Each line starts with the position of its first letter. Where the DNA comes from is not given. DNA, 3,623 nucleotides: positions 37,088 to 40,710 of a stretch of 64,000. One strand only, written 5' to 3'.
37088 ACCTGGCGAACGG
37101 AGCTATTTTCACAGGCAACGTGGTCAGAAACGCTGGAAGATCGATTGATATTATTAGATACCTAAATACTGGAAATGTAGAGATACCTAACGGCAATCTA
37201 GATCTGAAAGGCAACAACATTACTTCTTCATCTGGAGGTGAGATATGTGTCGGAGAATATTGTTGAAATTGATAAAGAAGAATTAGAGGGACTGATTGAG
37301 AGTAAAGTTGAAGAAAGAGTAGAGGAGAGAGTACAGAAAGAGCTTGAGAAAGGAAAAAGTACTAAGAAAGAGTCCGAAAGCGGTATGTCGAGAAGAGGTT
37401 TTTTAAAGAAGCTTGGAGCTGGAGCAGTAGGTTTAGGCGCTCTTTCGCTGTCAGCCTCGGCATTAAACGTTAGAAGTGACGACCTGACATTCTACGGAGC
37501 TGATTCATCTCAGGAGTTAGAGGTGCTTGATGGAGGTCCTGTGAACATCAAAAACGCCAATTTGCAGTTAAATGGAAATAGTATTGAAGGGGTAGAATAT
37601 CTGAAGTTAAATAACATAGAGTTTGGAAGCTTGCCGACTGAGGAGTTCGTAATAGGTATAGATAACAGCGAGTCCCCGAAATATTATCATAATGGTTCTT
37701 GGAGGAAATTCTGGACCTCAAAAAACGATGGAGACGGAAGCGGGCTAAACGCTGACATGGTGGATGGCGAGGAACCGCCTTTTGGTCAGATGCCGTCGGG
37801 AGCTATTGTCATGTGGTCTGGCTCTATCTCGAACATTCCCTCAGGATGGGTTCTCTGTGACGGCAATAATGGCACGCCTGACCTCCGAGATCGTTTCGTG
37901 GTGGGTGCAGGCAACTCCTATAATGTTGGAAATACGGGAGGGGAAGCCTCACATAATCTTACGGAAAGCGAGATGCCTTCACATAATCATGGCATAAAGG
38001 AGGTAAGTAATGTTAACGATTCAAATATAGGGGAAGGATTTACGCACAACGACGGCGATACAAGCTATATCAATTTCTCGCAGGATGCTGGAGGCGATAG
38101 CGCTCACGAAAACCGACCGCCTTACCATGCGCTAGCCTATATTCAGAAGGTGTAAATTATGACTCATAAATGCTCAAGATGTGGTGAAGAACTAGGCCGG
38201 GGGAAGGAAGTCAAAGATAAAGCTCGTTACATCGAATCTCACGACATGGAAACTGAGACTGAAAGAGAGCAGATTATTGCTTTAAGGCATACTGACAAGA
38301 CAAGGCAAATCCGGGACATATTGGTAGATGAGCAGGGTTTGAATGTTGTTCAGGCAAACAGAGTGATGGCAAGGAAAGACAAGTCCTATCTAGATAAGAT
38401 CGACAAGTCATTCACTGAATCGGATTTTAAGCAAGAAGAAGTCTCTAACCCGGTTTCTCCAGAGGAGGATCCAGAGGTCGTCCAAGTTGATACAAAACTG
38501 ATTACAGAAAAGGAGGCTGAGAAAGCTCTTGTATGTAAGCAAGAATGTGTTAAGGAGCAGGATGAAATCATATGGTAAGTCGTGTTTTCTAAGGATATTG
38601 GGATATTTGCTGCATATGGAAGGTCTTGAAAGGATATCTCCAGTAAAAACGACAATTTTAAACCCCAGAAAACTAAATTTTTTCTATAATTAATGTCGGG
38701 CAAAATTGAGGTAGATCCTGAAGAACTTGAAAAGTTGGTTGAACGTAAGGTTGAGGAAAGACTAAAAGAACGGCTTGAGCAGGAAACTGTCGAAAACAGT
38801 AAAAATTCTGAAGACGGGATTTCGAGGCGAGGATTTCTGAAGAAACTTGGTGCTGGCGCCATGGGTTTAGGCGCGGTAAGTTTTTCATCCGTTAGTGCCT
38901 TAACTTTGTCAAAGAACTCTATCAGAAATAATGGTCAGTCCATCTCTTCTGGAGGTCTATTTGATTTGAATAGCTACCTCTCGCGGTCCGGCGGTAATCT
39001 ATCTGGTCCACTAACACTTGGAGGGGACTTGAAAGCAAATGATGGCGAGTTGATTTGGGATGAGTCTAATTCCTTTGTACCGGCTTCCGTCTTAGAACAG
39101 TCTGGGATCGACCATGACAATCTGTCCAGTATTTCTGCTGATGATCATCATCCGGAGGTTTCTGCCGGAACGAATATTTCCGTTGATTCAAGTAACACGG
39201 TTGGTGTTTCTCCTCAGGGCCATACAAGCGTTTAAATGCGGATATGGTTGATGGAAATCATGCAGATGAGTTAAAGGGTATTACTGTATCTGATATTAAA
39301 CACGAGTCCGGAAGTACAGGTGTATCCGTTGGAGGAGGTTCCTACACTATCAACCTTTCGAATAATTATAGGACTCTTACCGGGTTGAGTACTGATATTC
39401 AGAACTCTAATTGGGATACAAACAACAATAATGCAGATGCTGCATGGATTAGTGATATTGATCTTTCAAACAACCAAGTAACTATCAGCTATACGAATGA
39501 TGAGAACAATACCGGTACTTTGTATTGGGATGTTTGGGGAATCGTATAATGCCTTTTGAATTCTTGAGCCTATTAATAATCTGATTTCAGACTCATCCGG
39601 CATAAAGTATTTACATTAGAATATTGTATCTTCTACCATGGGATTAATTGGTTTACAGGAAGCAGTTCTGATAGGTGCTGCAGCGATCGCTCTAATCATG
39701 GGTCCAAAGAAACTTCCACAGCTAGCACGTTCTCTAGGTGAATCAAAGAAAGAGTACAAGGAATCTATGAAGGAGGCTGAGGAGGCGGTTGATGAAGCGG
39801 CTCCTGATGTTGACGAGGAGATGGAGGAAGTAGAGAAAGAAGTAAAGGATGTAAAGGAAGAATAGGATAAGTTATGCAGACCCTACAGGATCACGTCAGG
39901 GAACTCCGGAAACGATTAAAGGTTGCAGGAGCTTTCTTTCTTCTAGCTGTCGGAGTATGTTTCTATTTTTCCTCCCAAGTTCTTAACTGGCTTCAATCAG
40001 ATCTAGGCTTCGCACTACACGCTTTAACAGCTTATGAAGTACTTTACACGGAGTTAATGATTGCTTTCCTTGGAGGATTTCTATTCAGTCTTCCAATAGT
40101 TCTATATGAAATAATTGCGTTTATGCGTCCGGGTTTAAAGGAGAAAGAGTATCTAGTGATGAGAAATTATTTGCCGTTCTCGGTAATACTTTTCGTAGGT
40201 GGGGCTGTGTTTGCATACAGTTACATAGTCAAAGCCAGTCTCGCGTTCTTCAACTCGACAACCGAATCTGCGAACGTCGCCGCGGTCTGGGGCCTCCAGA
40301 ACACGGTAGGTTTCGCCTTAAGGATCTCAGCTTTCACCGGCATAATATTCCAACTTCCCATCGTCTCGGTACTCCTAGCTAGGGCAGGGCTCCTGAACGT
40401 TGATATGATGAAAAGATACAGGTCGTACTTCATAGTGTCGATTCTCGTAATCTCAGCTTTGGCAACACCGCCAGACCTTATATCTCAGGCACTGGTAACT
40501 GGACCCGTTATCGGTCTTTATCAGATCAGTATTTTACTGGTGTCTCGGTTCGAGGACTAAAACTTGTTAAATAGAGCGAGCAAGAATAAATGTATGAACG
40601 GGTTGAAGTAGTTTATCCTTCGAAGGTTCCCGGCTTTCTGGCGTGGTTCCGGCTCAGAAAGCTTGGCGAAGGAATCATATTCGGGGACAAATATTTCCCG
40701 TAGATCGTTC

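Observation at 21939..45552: Seven-member family: long charged coiled-coil segment in front of a twin-arginine signal, followed by tail-fibre-like ectodomains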

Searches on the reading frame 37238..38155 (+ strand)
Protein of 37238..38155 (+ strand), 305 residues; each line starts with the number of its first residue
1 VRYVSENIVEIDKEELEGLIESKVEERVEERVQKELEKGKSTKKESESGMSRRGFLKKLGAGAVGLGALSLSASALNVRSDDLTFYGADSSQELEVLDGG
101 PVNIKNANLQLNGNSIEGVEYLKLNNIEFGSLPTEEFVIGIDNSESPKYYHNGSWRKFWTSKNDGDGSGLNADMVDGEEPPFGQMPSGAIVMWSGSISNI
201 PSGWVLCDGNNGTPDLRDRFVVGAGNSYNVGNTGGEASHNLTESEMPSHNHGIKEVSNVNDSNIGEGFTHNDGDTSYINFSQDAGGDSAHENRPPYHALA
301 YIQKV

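Call 6: search_protein_families(library=pfam, max_evalue=0.1, proteins=[window:37238-38155:+])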
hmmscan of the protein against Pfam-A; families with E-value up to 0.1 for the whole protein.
window:37238-38155:+ (305 aa): 2 families
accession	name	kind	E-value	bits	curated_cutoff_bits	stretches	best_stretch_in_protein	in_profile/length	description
PF07484.17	Collar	-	0.00042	20.7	24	1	188-213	1-24/57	Phage Tail Collar Domain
PF21939.1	Gp10_C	-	0.002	19.5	27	1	219-296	36-130/139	Baseplate structural protein Gp10, C-terminal domain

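Call 11: find_homologous_proteins(query=window:37238-38155:+, max_evalue=0.001)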
Query window:37238-38155:+ (305 aa): 5405 proteins with E <= 0.001 among 8000 candidates; the best 120 are listed.
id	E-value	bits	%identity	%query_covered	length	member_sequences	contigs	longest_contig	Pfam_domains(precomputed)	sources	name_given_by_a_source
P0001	2.5e-196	669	100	99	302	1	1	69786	-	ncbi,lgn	-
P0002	1.1e-59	221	46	39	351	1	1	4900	PF07484.18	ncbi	-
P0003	3.8e-59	219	50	40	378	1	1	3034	PF07484.18,PF21939.2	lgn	-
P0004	1.0e-57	214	36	55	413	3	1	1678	PF07484.18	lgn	-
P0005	8.8e-57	211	35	38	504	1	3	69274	PF07484.18,PF21939.2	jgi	-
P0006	5.1e-55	205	-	-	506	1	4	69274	PF07484.18,PF21939.2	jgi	-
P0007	2.7e-53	200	46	40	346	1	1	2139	PF07484.18,PF21939.2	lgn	-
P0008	2.2e-52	197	37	38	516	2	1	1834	PF07484.18,PF21939.2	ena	-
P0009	2.6e-50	190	41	98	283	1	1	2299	-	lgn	-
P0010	2.8e-50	190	69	18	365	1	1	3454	-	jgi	jgi:hypothetical protein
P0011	2.0e-48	184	46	40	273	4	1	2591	PF07484.18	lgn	-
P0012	3.7e-48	183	49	50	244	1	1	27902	-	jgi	-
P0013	2.7e-46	177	44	49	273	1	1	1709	PF07484.18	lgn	-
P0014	2.9e-46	177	-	-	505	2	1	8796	PF21939.2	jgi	-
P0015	1.8e-45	174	39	87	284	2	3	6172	-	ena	-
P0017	8.3e-44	169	-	-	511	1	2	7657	PF07484.18,PF21939.2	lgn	-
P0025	4.3e-41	160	43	40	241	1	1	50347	PF07484.18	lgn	-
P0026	1.2e-40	158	-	-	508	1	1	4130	PF07484.18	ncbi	ncbi:MAG: hypothetical protein ACFFDN_31140 [Candidatus Hodarchaeota archaeon]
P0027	1.3e-38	151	-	-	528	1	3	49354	PF07484.18,PF21939.2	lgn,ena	-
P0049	8.7e-36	142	-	-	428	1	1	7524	PF07484.18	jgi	jgi:hypothetical protein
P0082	4.2e-34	137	56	40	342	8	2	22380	PF07484.18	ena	-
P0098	9.2e-34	136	45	56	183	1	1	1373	PF07484.18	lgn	-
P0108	1.6e-33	135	56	40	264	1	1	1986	PF07484.18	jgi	-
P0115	2.3e-33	134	-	-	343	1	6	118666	PF07484.18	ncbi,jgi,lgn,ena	-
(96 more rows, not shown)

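Call 19: find_encoding_contigs(protein=P0001, flank=2000, max_places=3)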
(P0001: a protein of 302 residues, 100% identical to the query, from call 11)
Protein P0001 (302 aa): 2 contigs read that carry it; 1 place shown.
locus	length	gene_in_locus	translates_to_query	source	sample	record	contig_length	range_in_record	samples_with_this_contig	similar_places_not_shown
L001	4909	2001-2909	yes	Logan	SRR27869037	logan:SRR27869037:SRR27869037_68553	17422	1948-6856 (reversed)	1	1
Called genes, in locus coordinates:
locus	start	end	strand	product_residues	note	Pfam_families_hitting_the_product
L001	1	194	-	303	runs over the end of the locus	-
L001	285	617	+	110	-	-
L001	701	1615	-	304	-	-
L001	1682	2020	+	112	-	-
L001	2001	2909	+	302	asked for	-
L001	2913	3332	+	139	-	-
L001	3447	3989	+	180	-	-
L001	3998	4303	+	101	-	-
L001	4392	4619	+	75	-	-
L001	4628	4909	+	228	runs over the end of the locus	PF00902:TatC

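Call 40: search_protein_families(library=ncbifam, max_evalue=0.1, proteins=[window:37238-38152:+])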
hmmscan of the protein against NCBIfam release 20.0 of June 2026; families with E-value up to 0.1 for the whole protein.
seq(305 aa): 3 families
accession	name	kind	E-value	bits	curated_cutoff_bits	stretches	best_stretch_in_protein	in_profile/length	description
TIGR01409.1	TAT_signal_seq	domain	0.00037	20.7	16.7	1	51-70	2-21/29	twin-arginine translocation signal domain-containing protein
TIGR02811.1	formate_TAT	hypoth_equivalog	0.0011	19.2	48.45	1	43-70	2-29/66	formate dehydrogenase region TAT target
TIGR04519.1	MoCo_extend_TAT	equivalog_domain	0.011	15.7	20.6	1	28-57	16-45/45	TAT-variant-translocated molybdopterin oxidoreductase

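Call 41: search_protein_families(library=phrogs, max_evalue=0.01, proteins=[window:37238-38152:+])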
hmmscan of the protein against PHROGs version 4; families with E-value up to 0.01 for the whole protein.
seq(305 aa): 16 families
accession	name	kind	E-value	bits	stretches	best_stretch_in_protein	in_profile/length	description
phrog_8469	-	tail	3.9e-29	102.9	2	185-261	125-208/303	tail fiber protein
phrog_1800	-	tail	1.1e-21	78.4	1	183-304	388-544/545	tail collar fiber protein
phrog_5795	-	tail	4.3e-21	75.9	1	185-304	392-541/968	tail protein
phrog_8763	-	tail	1.7e-14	53.9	1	186-305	588-748/1024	tail protein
phrog_2097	-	tail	8e-13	49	1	147-253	341-461/644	tail fiber protein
phrog_9116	-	tail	1.2e-12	48.4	1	214-303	112-209/455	tail protein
phrog_4591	-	tail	2.1e-08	35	1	188-239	16-61/429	short tail fiber protein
phrog_24267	-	unknown function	2.5e-07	31.6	1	228-298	186-258/266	-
phrog_5717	-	tail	7.7e-05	22.1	1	222-274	1036-1092/1150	tail protein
phrog_25563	-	unknown function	0.00015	21.3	1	157-180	278-681/777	-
phrog_5342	-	tail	0.00077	17.3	1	152-179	2632-2659/3319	tail fiber protein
phrog_910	-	tail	0.00092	19.5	1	183-270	334-438/497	tail collar fiber protein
phrog_6256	-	tail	0.002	18.2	1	183-293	287-396/686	tail fiber protein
phrog_31611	-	tail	0.0021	18.3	1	212-285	215-287/385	tail collar protein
phrog_19961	-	tail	0.0065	16.4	1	213-304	388-479/480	tail fiber protein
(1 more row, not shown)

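Call 61: predict_structure(alignment_id=A5)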
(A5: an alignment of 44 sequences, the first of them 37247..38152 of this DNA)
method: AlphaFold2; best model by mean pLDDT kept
length: 302 residues; sequences in the alignment: 44
mean_pLDDT: 66.6   pTM: 0.31
mean pLDDT of the five models: 66.6, 66.3, 64.0, 62.4, 61.8
residues with pLDDT >= 90: 46; 70-90: 80; 50-70: 107; < 50: 69
segments of 3 or more residues with pLDDT < 50: 41-47, 57-74, 109-114, 122-129, 164-172, 218-231
pLDDT, mean of each block of 10 residues (from residue 1): 69 91 92 72 49 54 45 49 53 64 57 51 47 61 71 67 47 52 86 86 91 67 44 64 89 80 67 89 71 69 91
secondary structure, 60 per line:
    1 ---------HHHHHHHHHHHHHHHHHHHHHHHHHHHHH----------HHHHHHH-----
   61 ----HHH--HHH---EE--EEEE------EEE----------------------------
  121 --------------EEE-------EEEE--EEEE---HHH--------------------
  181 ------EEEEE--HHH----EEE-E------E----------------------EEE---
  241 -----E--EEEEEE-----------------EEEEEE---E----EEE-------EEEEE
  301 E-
elements in order: H10-38 H49-55 E80-83 E90-92 E135-137 E145-148 E151-154 E187-191 E201-203 E235-237 E249-254 E272-277 E286-288 E296-301

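Call 81: fold_search(model_id=the predicted structure, library=pdb)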
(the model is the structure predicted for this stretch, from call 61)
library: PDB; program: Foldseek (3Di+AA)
matches with E <= 10: 13; with E <= 0.001: 3
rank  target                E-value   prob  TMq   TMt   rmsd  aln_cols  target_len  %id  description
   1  6ov6_A                1.5e-05  1.00  0.17  0.19  18.1       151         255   26  CRYSTALLOGRAPHIC STRUCTURE OF THE C24 PROTEIN FROM THE ANTARCTIC MICROORGANISM BIZIONIA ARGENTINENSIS (released 2020-08-05)
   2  6ov6_C                1.9e-05  1.00  0.16  0.19  17.8       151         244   26  CRYSTALLOGRAPHIC STRUCTURE OF THE C24 PROTEIN FROM THE ANTARCTIC MICROORGANISM BIZIONIA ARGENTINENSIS (released 2020-08-05)
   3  6ov6_B                2.0e-05  1.00  0.18  0.21  22.9       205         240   24  CRYSTALLOGRAPHIC STRUCTURE OF THE C24 PROTEIN FROM THE ANTARCTIC MICROORGANISM BIZIONIA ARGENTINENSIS (released 2020-08-05)
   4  9nxk_A                1.1e-03  0.99  0.13  0.18  21.8       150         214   26  Pseudomonas phage Pa223 tail fiber (released 2025-08-06)
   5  8on5_B                9.8e-02  0.21  0.13  0.19  43.8       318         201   16  Structure of the tail fibre from an extracellular contractile injection system from Photorhabdus bacteria (released 2024-04-10)
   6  1pdi_A                2.2e-01  0.10  0.13  0.14  19.4       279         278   19  Fitting of the C-terminal part of the short tail fibers into the cryo-EM reconstruction of T4 baseplate (released 2003-09-09)
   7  5iv5_AC               1.5e+00  0.07  0.12  0.07  17.4       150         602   19  Cryo-electron microscopy structure of the hexagonal pre-attachment T4 baseplate-tail tube complex (released 2016-05-18)
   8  4uxg_A                2.9e+00  0.01  0.09  0.08  18.2       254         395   13  Crystal structure of the carboxy-terminal region of the bacteriophage T4 proximal long tail fibre protein gp34, R32 na (released 2015-09-30)
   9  5u07_D                3.9e+00  0.04  0.08  0.09  13.6        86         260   12  CRISPR RNA-guided surveillance complex (released 2017-08-09)
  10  4uxg_I                3.9e+00  0.02  0.11  0.09  17.8       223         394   12  Crystal structure of the carboxy-terminal region of the bacteriophage T4 proximal long tail fibre protein gp34, R32 na (released 2015-09-30)
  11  2kq8_MODEL_1_A        6.6e+00  0.07  0.08  0.27   7.9        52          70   21  Solution NMR structure of a domain from BT9727_4915 from Bacillus thuringiensis, Northeast Structural Genomics (released 2010-01-26)
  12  3gw6_F                7.0e+00  0.01  0.11  0.13  29.5       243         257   12  Intramolecular Chaperone (released 2010-02-02)
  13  8q87_BI               8.9e+00  0.03  0.09  0.12  11.2        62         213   14  Structure of the G. gallus 80S rotated ribosome in complex with eEF2 and SERBP1 (released 2024-08-28)

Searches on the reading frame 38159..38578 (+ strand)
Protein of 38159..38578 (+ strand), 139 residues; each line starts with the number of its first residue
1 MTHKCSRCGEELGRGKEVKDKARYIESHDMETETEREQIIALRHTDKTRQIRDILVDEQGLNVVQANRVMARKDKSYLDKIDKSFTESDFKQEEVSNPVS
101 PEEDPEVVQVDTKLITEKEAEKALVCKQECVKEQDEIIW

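Call 40: search_protein_families(library=ncbifam, max_evalue=0.1, proteins=[window:38159-38578:+])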
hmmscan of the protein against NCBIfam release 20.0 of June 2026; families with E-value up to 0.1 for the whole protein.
window:38159-38578:+ (139 aa): 0 families

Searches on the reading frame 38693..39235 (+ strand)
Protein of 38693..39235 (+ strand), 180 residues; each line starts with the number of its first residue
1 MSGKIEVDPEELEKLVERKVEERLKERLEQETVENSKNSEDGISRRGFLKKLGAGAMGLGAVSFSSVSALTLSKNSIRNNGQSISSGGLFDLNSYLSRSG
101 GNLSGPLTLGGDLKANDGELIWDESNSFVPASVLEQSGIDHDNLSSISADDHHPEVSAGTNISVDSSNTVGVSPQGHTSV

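Call 6: search_protein_families(library=pfam, max_evalue=0.1, proteins=[window:38693-39235:+])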
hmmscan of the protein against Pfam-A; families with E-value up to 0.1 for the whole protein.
window:38693-39235:+ (180 aa): 1 family
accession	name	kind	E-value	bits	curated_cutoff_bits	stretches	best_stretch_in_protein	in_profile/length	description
PF01645.23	Glu_synthase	-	0.058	13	20.4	1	12-79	26-96/369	Conserved region in glutamate synthase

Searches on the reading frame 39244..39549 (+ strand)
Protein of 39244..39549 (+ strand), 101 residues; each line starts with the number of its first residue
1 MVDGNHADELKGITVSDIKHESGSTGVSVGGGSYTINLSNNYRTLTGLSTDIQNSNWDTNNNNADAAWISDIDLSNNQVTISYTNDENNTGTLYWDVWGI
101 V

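Call 6: search_protein_families(library=pfam, max_evalue=0.1, proteins=[window:39244-39549:+])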
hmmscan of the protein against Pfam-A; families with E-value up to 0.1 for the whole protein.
window:39244-39549:+ (101 aa): 1 family
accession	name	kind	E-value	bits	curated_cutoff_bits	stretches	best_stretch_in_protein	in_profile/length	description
PF23956.1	DUF7285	-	0.057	14.5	27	1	6-98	23-112/112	Family of unknown function (DUF7285)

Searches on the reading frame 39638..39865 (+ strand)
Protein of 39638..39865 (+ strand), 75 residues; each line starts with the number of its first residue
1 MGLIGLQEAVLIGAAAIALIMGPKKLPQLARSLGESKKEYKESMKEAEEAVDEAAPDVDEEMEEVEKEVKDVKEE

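Call 40: search_protein_families(library=ncbifam, max_evalue=0.1, proteins=[window:39638-39865:+])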
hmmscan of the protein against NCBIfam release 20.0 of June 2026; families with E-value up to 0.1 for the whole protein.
window:39638-39865:+ (75 aa): 19 families
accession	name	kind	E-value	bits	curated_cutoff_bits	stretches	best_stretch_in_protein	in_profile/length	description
NF011430.0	PRK14861.1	subfamily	8.1e-12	44.5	62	1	2-56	3-49/61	twin arginine translocase protein A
NF011429.0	PRK14857.1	equivalog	1.4e-11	44.7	77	1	4-69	6-69/91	TatA/E family twin arginine-targeting protein translocase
TIGR01411.1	tatAE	subfamily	7.8e-11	41.4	53.9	1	5-49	3-46/47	twin-arginine translocase TatA/TatE family subunit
TIGR01410.1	tatB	equivalog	1.3e-07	32.1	56.5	1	4-72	3-68/80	Sec-independent protein translocase protein TatB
NF002500.0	PRK01833.1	equivalog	1.7e-07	31.5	115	1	1-71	1-70/74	Sec-independent protein translocase subunit TatA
NF001854.0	PRK00575.1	equivalog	2.6e-07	31.2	72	1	2-65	2-64/94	Sec-independent protein translocase subunit TatA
NF002813.0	PRK02958.1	equivalog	6.3e-07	29.5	83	1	15-71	14-69/73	Sec-independent protein translocase subunit TatA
NF003396.0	PRK04598.1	equivalog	2.9e-06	27.6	121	1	10-74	9-72/81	Sec-independent protein translocase subunit TatA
NF002960.0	PRK03625.1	equivalog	4.6e-06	26.8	92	1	10-63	9-61/67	twin-arginine translocase subunit TatE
NF002922.0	PRK03554.1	equivalog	1.3e-05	25.6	125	1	4-71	4-70/89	Sec-independent protein translocase subunit TatA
NF001681.0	PRK00442.1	equivalog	0.00029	21.6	102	1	16-61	15-60/92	twin-arginine translocase TatA/TatE family subunit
NF002377.0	PRK01371.1-4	equivalog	0.00046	20.6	96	1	4-53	4-52/119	sec-independent translocase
NF003393.0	PRK04561.1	equivalog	0.00047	20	104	1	12-55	11-54/75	twin arginine translocase protein A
NF002448.0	PRK01614.1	equivalog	0.0034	17.6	83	1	11-58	10-57/85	Sec-independent protein translocase subunit TatA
NF002402.0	PRK01470.1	equivalog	0.0034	16.9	71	1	16-52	14-50/53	twin arginine translocase protein A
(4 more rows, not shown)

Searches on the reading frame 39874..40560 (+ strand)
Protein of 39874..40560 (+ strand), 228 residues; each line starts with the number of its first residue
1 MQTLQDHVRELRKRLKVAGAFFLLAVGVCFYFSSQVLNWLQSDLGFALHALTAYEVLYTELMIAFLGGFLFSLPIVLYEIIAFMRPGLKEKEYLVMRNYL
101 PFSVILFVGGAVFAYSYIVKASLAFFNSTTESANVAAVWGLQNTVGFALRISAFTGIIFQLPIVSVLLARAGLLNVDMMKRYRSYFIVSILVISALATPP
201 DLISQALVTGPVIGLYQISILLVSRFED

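Call 6: search_protein_families(library=pfam, max_evalue=0.1, proteins=[window:39874-40560:+])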
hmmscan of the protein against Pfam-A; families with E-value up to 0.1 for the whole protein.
window:39874-40560:+ (228 aa): 2 families
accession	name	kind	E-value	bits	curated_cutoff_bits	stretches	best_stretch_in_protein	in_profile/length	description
PF00902.23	TatC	-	3e-54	184.4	25.1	1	6-211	1-208/208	Sec-independent protein translocase protein (TatC)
PF24378.1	DUF7534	-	0.072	13.7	28.4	0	191-213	16-38/57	Family of unknown function (DUF7534)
